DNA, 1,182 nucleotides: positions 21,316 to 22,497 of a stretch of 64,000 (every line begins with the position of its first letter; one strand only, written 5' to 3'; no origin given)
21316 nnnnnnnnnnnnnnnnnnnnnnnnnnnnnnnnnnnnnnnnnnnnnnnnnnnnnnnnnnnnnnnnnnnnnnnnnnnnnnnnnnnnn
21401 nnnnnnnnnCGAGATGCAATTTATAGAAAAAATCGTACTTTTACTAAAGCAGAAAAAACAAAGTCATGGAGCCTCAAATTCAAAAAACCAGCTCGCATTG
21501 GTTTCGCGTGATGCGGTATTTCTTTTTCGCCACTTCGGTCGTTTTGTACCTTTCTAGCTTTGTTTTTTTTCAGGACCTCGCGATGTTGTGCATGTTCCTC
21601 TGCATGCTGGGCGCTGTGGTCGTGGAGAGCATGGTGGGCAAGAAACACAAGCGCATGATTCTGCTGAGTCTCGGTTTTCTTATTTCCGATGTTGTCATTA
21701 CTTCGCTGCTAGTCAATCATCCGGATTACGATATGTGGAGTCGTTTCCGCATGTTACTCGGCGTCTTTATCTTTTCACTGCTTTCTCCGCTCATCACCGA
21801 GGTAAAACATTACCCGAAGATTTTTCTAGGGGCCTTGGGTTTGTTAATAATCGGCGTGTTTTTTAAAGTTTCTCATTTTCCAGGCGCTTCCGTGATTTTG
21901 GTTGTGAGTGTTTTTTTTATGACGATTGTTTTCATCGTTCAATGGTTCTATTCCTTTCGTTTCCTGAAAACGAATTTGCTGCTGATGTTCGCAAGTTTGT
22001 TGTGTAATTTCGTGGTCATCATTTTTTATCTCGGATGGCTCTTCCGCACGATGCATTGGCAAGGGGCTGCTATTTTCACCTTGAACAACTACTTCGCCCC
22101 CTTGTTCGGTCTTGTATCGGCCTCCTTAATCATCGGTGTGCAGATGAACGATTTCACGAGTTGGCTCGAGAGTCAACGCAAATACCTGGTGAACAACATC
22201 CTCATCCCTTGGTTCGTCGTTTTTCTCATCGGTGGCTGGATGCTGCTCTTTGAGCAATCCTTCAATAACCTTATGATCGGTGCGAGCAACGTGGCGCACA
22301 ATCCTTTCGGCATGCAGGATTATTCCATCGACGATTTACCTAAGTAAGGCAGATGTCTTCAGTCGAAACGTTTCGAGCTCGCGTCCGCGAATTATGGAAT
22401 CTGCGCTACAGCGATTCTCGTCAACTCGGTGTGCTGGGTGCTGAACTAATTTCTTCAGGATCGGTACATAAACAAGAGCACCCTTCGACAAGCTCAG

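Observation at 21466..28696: Convergent gene pair/operon suggesting a phospho-Ser/Thr partner-switching-like module (7TM protein + TPR-PP2C vs SiaC-like DUF1987 + lipoprotein + FHA-ABC transporter)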

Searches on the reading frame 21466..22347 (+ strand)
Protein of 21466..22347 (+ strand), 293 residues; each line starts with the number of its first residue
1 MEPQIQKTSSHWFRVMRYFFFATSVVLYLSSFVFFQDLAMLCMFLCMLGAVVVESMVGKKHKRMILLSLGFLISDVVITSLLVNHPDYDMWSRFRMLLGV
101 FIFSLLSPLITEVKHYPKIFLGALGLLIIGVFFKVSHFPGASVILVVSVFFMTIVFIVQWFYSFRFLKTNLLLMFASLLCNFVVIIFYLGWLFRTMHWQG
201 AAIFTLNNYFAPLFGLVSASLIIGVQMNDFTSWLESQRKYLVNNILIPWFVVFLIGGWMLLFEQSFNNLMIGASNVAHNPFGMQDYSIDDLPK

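Call 3: search_protein_families(library=pfam, proteins=[window:21466-22347:+], max_evalue=0.01)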
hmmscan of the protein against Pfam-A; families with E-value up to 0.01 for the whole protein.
window:21466-22347:+ (293 aa): 1 family
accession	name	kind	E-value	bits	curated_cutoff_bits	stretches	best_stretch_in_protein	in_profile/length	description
PF22827.1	GldL_N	-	0.0002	21.9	24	0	126-160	8-42/62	GldL N-terminal domain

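Call 4: search_protein_families(library=ncbifam, proteins=[window:21466-22347:+], max_evalue=0.01)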
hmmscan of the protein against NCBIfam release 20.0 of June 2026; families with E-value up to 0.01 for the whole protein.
window:21466-22347:+ (293 aa): 0 families

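Call 6: search_protein_families(library=pfam, proteins=[window:21466-22347:+], max_evalue=10)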
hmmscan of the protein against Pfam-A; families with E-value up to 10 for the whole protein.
window:21466-22347:+ (293 aa): 1 family
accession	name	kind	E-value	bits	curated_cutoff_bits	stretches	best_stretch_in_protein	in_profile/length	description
PF22827.1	GldL_N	-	0.0002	21.9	24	1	126-160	8-42/62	GldL N-terminal domain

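Call 58: search_protein_representatives(protein=window:21466-22347:+)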
Query: 293 residues. Proteins with E-value up to 0.001 (for the whole library): 108; up to 1e-10: 11; up to 1e-30: 3. The best 108 are listed.
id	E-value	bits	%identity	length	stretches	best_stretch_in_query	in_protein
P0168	9.1e-170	580.4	91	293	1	1-293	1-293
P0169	1.8e-42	162.6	38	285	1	15-289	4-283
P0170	4.0e-31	125.3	36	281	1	39-286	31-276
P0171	5.1e-24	102.0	40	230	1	97-288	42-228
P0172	9.6e-20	88.0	31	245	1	64-269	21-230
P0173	1.3e-19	87.5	31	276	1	12-288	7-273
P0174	1.4e-19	87.4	32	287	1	98-280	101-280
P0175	5.2e-15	72.4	26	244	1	68-289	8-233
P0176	4.7e-14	69.3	38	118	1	172-287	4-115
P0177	3.7e-13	66.4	30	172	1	127-270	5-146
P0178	2.9e-11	60.1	31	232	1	124-266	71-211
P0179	1.6e-10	57.7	27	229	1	88-289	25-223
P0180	2.3e-10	57.1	25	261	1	59-290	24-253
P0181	2.0e-09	54.1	26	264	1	96-290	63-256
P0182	3.5e-09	53.3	24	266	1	123-289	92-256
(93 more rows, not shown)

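Call 59: find_encoding_contigs(protein=P0169, flank=6000, max_places=3)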
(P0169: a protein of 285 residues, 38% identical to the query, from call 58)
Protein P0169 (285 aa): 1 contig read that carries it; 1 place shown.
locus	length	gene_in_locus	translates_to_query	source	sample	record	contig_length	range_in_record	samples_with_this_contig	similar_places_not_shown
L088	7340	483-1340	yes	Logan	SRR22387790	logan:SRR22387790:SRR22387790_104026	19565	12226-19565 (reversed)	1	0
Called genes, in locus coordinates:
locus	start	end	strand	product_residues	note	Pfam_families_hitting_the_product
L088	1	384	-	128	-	?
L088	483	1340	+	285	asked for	-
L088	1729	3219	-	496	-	PF02321:OEP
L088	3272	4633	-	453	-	PF12704:MacB_PCD, PF02687:FtsX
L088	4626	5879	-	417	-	PF25990:Beta-barrel_YknX (weak), PF25989:YknX_C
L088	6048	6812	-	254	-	-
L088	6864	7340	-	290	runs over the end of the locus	PF03755:YicC-like_N, PF08340:YicC-like_C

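Call 61: find_encoding_contigs(protein=P0170, flank=6000, max_places=3)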
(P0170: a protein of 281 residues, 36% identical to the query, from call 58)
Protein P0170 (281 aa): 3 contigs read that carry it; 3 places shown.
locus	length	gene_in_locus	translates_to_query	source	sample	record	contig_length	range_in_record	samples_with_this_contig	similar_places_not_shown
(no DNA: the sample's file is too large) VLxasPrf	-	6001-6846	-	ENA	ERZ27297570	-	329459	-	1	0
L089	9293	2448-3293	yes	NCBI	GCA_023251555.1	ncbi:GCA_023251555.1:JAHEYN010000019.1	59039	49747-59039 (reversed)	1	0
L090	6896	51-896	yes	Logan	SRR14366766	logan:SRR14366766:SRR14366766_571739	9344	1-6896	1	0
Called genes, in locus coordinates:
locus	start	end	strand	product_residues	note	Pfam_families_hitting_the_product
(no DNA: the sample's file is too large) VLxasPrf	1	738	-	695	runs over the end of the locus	PF07697:7TMR-HDED, PF07698:7TM-7TMR_HD, PF01966:HD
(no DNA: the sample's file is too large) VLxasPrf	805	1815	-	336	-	-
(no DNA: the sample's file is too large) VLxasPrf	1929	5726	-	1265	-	PF20703:nSTAND1, PF24807:WD40_CDC20-Fz, PF25174:Beta-prop_THOC3, PF23414:Beta-prop_EML_2, PF24805:EIF3I, PF25172:Beta-prop_WDR3_2nd, PF25173:Beta-prop_WDR3_1st, PF23381:Beta-prop_IFT122_1st, +25 more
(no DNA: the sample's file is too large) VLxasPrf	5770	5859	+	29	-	-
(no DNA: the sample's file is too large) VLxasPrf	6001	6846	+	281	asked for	PF22827:GldL_N (faint)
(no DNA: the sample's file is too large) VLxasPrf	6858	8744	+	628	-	PF13176:TPR_7 (faint), PF24885:TPR_NPHP3 (faint), PF00515:TPR_1 (faint), PF07719:TPR_2 (faint), PF13181:TPR_8 (faint), PF17874:TPR_MalT, PF13424:TPR_12, PF07228:SpoIIE, +2 more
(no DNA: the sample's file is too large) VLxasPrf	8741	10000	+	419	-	PF00108:Thiolase_N, PF00109:ketoacyl-synt (weak), PF02803:Thiolase_C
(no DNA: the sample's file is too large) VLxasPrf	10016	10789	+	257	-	PF08239:SH3_3 (weak), PF18348:SH3_16, PF00877:NLPC_P60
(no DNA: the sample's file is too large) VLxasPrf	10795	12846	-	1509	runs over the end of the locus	PF05359:DUF748 (faint), PF04357:TamB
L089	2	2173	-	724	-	?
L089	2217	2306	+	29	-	-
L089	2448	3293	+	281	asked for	PF22827:GldL_N (faint)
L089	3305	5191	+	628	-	PF13176:TPR_7 (faint), PF24885:TPR_NPHP3 (faint), PF00515:TPR_1 (faint), PF07719:TPR_2 (faint), PF13181:TPR_8 (faint), PF17874:TPR_MalT, PF13424:TPR_12, PF07228:SpoIIE, +2 more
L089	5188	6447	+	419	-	PF00108:Thiolase_N, PF00109:ketoacyl-synt (weak), PF02803:Thiolase_C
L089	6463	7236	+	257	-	PF08239:SH3_3 (weak), PF18348:SH3_16, PF00877:NLPC_P60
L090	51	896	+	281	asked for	PF22827:GldL_N (faint)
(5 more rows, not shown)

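Call 62: find_encoding_contigs(protein=P0173, flank=6000, max_places=3)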
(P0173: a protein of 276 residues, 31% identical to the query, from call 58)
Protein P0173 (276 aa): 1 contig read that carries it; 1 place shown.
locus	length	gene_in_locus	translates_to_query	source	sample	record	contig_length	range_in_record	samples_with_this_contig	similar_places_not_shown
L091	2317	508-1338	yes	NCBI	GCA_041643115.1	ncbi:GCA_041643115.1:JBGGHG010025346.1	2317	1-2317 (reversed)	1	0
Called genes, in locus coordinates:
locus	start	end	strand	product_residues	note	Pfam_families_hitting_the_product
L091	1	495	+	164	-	?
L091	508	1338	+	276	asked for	-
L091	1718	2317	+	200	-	?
